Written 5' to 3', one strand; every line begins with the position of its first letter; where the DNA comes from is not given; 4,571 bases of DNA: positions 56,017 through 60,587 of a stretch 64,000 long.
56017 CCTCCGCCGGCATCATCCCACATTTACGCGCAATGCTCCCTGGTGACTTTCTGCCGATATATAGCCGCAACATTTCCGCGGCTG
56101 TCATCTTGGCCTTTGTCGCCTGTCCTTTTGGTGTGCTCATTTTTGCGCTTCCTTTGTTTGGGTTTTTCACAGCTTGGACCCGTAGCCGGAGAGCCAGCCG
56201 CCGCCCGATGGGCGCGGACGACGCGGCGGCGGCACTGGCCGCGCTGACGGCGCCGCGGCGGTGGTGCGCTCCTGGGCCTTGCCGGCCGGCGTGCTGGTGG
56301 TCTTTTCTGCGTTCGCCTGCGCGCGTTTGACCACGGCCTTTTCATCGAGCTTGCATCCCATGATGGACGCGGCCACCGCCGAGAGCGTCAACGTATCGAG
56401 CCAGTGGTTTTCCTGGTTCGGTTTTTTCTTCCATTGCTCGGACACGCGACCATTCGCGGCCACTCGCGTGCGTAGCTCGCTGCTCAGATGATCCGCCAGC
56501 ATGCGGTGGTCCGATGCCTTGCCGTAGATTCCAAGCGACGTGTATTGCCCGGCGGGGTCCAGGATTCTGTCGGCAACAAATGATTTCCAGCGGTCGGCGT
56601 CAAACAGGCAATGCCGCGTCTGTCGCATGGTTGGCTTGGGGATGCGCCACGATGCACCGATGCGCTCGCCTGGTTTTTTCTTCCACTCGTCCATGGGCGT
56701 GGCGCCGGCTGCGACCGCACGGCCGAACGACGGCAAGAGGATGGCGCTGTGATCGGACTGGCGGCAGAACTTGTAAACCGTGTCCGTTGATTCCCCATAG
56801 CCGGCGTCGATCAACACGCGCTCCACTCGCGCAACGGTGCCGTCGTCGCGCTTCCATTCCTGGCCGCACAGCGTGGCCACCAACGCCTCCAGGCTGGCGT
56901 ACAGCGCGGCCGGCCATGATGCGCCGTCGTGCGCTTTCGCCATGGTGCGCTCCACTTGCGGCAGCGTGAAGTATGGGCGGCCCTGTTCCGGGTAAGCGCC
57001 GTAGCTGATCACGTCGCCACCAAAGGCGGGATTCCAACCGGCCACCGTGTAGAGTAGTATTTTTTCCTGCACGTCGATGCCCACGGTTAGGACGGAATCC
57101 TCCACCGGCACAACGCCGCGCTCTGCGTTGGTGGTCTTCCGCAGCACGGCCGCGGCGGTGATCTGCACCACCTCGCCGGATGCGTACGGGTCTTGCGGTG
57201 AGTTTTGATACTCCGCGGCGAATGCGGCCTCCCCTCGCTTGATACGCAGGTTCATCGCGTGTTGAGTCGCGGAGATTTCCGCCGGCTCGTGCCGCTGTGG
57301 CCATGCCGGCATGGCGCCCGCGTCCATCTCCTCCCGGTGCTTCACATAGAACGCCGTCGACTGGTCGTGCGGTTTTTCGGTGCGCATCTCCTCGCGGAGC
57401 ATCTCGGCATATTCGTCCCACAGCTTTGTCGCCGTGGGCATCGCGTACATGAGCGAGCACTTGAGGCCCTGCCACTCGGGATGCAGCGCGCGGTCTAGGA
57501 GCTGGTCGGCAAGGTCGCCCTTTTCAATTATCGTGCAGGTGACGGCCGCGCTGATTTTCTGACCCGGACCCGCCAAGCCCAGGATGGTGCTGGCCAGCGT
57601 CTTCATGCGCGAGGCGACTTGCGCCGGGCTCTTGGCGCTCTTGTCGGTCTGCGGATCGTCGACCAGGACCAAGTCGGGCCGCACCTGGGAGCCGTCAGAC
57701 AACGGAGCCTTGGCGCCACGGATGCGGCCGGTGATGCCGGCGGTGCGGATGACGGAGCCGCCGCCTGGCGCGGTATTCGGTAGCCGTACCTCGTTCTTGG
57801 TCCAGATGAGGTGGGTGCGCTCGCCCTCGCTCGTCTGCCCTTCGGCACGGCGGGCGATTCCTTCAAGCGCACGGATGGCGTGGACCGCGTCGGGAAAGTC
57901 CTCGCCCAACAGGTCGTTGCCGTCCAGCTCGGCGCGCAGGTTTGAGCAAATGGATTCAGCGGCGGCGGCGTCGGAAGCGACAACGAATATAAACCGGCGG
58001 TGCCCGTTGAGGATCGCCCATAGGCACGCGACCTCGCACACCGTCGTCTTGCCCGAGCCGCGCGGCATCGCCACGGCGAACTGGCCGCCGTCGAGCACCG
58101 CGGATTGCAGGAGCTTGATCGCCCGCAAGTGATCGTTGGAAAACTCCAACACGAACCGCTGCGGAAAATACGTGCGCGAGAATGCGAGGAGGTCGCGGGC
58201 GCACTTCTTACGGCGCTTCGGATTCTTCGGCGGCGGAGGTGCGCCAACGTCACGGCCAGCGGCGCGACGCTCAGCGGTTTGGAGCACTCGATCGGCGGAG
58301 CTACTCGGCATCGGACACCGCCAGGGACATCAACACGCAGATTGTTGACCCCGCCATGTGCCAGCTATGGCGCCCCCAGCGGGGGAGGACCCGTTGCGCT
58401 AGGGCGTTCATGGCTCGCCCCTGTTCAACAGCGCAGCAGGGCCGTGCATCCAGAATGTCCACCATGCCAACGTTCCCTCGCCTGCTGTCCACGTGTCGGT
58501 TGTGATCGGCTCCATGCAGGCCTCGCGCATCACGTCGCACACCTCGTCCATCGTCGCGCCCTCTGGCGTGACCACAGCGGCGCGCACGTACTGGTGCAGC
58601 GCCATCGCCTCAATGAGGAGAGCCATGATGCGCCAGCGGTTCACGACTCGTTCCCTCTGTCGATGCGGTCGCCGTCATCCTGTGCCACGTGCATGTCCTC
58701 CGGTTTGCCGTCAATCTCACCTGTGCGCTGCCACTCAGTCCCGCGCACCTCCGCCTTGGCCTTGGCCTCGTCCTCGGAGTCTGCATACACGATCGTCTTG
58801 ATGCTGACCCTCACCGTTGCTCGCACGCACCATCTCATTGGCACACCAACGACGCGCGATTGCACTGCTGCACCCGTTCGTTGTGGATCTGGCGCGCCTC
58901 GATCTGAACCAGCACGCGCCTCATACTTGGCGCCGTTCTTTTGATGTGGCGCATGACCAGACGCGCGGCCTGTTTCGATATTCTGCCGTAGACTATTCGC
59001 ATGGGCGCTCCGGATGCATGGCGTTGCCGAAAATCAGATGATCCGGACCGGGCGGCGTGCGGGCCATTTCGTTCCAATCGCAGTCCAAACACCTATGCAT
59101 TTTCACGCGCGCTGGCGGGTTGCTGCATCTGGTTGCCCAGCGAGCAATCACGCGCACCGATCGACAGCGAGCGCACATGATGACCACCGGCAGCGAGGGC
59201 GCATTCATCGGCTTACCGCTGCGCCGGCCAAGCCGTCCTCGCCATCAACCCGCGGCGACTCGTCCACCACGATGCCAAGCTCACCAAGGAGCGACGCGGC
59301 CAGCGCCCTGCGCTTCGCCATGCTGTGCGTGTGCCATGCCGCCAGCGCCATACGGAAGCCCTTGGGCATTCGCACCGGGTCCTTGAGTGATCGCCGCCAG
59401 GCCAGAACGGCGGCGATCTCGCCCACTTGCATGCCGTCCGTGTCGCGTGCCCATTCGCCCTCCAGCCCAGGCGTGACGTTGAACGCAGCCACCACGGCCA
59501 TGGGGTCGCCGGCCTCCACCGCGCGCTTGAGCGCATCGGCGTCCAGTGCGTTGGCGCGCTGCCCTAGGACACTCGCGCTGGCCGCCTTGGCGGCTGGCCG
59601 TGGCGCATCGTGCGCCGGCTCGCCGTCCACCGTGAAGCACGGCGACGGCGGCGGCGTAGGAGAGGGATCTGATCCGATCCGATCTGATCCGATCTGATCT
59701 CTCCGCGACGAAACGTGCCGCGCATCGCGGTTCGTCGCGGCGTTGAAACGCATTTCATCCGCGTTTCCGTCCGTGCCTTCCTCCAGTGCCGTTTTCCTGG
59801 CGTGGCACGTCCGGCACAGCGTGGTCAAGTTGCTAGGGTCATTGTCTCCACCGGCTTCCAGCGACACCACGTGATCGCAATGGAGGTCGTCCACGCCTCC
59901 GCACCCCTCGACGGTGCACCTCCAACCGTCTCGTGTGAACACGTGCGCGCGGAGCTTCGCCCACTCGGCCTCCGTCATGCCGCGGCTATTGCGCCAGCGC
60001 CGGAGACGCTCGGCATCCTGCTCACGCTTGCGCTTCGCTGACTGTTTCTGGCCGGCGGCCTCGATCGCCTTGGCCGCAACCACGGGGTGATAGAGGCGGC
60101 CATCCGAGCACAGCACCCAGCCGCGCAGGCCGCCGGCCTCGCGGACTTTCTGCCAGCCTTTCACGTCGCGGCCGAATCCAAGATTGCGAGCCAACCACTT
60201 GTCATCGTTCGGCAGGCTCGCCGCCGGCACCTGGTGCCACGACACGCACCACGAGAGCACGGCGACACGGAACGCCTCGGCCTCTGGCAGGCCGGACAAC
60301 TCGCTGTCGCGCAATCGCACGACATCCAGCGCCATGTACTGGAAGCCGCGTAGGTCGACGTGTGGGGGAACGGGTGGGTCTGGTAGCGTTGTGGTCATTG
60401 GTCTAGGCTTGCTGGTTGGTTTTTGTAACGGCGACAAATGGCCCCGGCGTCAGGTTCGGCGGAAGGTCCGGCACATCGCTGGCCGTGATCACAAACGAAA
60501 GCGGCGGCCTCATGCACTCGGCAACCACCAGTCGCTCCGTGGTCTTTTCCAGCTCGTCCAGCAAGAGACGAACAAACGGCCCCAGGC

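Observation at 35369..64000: Island and lambda-like prophage abut at the same att core: tandem integration and a possible satellite/helper pair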

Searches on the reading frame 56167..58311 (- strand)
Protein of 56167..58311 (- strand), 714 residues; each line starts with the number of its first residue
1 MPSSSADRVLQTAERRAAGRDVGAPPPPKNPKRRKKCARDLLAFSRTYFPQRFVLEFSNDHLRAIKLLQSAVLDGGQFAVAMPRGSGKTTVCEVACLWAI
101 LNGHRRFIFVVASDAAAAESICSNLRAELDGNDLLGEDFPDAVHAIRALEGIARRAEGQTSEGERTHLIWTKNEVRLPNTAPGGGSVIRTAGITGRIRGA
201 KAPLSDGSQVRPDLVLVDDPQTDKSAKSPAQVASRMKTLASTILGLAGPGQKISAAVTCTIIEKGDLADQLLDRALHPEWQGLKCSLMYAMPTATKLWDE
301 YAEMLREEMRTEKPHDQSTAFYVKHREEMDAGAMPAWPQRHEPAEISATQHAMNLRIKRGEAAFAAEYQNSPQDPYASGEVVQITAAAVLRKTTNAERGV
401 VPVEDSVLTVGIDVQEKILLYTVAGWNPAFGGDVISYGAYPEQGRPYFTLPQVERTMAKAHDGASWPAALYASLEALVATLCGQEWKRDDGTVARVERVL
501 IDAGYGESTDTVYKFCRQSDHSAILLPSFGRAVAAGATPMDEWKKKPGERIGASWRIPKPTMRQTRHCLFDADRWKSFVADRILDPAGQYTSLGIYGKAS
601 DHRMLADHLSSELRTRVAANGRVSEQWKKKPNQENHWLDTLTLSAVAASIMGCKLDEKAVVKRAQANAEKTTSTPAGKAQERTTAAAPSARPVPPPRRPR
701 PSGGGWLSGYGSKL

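Call 13: search_protein_families(library=phrogs, proteins=[window:56167-58311:-], max_evalue=0.001)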
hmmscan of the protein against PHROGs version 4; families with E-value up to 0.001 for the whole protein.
window:56167-58311:- (714 aa): 3 families
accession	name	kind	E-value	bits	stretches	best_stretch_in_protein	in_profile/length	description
phrog_38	-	head and packaging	3.2e-37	129.6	1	9-383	237-529/760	terminase large subunit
phrog_15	-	head and packaging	2.4e-24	86.8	1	396-712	704-983/1330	terminase large subunit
phrog_4758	-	head and packaging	0.00055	20.4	0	184-246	141-193/243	terminase large subunit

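Call 16: find_encoding_contigs(protein=window:56167-58311:-, flank=10000, max_places=6)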
Protein window:56167-58311:- (714 aa): 1 contig read that carries it; 1 place shown.
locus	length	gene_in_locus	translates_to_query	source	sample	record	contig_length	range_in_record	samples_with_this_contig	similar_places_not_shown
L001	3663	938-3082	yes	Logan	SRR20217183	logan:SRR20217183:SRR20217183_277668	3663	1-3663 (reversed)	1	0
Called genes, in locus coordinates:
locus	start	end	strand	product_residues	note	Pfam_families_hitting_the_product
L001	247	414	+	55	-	-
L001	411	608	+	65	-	-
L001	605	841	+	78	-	-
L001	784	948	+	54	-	-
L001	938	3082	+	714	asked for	PF20454:GpA_nuclease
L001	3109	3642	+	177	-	-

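Call 32: find_related_loci(query=window:56167-58311:-, collection=viral_contigs, flank=10000)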
Query window:56167-58311:- (714 aa) in viral_contigs; peptide patterns used: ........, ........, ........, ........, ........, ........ (x = any residue, [..] = any of these).
2 stretches matched a pattern, but none encodes a relative of the query by tblastn (E <= 1e-3).

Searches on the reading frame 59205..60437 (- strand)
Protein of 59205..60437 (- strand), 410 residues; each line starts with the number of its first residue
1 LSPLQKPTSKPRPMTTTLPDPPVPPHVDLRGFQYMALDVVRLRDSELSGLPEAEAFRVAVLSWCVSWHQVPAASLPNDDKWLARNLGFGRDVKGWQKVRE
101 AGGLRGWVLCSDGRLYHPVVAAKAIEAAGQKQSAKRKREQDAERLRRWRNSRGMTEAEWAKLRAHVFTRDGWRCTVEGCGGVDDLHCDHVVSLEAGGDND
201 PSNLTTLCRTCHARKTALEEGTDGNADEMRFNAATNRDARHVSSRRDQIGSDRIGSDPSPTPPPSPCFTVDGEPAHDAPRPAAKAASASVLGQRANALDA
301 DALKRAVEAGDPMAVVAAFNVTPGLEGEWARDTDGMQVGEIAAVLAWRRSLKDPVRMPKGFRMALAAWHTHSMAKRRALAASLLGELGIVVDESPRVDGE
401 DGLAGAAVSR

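Call 13: search_protein_families(library=phrogs, proteins=[window:59205-60437:-], max_evalue=0.001)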
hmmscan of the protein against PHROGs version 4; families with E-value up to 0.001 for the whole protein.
window:59205-60437:- (410 aa): 31 families (the best 25 are shown)
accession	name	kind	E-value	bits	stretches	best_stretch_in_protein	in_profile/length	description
phrog_22470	-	DNA, RNA and nucleotide metabolism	2.2e-41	142.9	1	17-152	2-137/340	replication protein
phrog_589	-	DNA, RNA and nucleotide metabolism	7.3e-23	82.2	1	103-251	23-172/179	HNH endonuclease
phrog_333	-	DNA, RNA and nucleotide metabolism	7.2e-19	69.3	1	147-243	7-103/138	HNH endonuclease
phrog_144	-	DNA, RNA and nucleotide metabolism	2.1e-18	67.6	1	134-245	44-159/175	HNH endonuclease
phrog_119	-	DNA, RNA and nucleotide metabolism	1.1e-12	48.5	1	143-228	175-267/443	HNH endonuclease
phrog_7785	-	DNA, RNA and nucleotide metabolism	5.2e-12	47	1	138-241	30-139/147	HNH endonuclease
phrog_14314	-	DNA, RNA and nucleotide metabolism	1.9e-09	39.2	1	161-249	6-99/252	HNH endonuclease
phrog_1271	-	DNA, RNA and nucleotide metabolism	3.2e-09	37.6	1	140-225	246-325/361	HNH endonuclease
phrog_4581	-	head and packaging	6.6e-09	36.6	1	120-221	19-114/395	terminase small subunit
phrog_6050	-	DNA, RNA and nucleotide metabolism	9.5e-09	35.5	1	158-219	298-361/402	HNH endonuclease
phrog_2323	-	DNA, RNA and nucleotide metabolism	1.6e-08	35.5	1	140-225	6-93/113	HNH endonuclease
phrog_5956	-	DNA, RNA and nucleotide metabolism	2.5e-08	34.7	1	146-228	33-120/138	HNH endonuclease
phrog_338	-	DNA, RNA and nucleotide metabolism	2.6e-07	31.3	1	144-222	178-266/340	HNH endonuclease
phrog_16986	-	unknown function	4.7e-07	30.6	1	160-215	9-65/248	-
phrog_8446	-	DNA, RNA and nucleotide metabolism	4.9e-07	30.6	1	136-216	104-196/211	HNH endonuclease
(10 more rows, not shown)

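Call 84: search_protein_families(library=pfam, proteins=[window:59205-60437:-], max_evalue=0.05)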
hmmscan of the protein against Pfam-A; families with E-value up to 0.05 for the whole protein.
window:59205-60437:- (410 aa): 3 families
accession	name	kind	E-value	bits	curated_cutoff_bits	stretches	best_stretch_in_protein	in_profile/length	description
PF01844.29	HNH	-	3.2e-10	40.4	21.4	1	179-217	4-46/47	HNH endonuclease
PF14279.12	HNH_5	-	7.1e-06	26.3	27.5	1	184-216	12-44/56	HNH endonuclease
PF07120.17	DUF1376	-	0.0024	18.6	30.1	1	34-122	2-83/86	Protein of unknown function (DUF1376)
